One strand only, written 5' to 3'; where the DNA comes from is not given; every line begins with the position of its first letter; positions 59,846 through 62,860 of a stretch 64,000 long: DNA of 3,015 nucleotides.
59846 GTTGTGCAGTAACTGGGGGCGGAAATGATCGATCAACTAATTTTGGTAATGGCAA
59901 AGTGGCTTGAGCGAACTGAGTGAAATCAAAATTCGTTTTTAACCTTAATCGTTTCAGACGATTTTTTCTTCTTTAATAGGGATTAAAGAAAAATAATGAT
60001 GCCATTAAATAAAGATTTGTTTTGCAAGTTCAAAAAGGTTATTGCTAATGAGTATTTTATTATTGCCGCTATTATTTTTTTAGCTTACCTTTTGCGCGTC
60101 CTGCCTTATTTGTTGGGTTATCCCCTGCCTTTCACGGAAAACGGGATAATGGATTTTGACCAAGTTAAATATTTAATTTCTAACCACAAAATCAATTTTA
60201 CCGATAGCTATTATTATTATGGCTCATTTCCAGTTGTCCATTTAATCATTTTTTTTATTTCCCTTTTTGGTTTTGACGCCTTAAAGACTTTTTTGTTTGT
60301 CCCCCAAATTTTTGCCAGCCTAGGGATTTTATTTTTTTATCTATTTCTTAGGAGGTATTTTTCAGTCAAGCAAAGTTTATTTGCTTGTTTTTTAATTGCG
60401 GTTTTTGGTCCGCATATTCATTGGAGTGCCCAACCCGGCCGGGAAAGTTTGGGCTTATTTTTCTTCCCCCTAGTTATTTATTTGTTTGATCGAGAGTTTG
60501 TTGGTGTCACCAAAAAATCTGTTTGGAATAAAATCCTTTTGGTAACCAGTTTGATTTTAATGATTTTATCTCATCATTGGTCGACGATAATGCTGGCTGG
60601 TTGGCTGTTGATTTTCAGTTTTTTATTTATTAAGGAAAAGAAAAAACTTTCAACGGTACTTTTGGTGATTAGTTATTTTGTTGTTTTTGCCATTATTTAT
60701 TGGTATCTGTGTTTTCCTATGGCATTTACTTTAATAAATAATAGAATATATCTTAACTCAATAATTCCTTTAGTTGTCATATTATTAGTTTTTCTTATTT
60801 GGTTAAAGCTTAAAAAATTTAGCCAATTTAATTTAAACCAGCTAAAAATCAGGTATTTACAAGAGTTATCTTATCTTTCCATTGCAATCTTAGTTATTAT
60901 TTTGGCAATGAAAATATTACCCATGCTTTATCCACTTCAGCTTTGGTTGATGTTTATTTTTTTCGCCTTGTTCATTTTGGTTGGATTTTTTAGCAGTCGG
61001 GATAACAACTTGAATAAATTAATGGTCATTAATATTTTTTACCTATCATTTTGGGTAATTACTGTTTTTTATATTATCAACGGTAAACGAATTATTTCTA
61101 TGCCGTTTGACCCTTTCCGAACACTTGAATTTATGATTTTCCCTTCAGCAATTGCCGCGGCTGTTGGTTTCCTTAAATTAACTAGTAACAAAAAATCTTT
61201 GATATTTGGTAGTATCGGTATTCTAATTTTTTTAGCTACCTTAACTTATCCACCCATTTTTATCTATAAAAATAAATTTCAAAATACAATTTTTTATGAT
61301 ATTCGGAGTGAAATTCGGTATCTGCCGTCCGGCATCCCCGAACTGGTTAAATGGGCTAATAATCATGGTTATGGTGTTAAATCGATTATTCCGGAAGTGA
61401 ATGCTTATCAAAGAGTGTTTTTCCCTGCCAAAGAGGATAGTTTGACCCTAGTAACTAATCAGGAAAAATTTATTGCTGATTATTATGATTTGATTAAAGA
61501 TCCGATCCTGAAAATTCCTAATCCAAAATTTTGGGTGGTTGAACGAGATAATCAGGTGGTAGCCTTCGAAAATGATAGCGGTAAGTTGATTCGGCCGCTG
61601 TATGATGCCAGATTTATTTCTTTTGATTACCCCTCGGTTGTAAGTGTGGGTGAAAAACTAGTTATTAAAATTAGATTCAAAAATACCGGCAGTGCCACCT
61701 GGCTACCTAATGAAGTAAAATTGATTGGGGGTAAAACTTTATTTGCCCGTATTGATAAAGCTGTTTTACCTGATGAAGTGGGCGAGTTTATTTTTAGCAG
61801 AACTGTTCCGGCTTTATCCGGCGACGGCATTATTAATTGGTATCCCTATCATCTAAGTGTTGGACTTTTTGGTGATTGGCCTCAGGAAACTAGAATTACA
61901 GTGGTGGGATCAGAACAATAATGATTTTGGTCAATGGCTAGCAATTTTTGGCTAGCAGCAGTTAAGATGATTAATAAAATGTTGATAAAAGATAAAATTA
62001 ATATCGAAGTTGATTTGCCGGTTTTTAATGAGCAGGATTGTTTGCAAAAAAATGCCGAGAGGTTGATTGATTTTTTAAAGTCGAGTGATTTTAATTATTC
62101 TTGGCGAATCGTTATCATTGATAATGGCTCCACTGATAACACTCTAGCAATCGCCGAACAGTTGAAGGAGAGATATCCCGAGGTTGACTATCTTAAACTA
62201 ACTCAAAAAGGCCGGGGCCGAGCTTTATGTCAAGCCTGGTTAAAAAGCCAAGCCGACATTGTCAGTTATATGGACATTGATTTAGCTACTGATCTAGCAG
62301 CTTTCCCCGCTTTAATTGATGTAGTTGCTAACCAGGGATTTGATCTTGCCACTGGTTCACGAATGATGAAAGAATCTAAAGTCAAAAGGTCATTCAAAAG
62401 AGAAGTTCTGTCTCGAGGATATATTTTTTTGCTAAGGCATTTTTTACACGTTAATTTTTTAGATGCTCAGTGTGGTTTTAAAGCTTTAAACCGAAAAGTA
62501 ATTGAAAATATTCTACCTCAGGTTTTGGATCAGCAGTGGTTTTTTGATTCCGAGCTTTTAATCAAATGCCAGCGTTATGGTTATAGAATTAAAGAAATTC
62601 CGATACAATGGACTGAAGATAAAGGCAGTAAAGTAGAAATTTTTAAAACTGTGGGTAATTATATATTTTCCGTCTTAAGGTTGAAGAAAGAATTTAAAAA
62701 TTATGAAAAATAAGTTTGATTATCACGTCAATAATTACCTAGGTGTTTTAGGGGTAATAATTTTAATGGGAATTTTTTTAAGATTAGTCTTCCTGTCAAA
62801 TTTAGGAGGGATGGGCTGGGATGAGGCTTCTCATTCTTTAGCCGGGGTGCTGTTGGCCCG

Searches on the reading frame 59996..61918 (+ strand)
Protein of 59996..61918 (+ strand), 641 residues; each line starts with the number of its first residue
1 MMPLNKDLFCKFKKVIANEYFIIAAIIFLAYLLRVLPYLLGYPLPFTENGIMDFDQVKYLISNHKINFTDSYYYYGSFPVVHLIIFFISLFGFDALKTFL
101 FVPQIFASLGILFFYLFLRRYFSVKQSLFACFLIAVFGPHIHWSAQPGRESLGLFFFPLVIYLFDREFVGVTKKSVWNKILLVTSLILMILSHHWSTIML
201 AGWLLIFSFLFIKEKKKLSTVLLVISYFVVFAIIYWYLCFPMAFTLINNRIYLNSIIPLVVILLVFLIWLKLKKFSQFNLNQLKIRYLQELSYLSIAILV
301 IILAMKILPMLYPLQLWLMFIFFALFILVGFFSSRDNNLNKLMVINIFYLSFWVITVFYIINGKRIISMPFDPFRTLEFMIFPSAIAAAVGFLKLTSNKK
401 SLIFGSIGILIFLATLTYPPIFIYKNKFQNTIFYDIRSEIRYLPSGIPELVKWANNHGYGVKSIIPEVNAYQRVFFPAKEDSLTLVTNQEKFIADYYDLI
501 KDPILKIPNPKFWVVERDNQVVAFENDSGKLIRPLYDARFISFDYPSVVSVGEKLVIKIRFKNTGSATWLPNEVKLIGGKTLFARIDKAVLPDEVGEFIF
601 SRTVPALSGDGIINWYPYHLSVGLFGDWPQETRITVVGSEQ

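Call 11: search_protein_families(library=pfam, proteins=[window:59996-61918:+], max_evalue=0.001)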
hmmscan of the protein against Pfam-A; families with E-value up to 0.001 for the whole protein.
window:59996-61918:+ (641 aa): 1 family
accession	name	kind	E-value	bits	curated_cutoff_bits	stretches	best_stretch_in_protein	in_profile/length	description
PF13231.12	PMT_2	-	0.00015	22.5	26.1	1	83-235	9-159/160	Dolichyl-phosphate-mannose-protein mannosyltransferase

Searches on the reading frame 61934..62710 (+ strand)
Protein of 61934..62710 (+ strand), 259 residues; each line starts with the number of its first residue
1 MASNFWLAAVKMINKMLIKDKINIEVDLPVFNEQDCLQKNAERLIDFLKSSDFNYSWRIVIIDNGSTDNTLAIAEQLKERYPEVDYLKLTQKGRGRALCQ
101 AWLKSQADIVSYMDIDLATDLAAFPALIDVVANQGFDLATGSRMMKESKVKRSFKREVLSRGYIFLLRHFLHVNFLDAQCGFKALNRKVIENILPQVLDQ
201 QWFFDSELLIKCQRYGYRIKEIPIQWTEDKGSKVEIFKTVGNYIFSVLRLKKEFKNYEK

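Call 11: search_protein_families(library=pfam, proteins=[window:61934-62710:+], max_evalue=0.001)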
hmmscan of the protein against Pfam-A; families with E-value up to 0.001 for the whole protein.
window:61934-62710:+ (259 aa): 1 family
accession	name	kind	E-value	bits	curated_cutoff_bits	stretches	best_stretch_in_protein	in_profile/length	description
PF00535.33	Glycos_transf_2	-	1.8e-23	83.7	23.3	1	28-193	4-167/168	Glycosyl transferase family 2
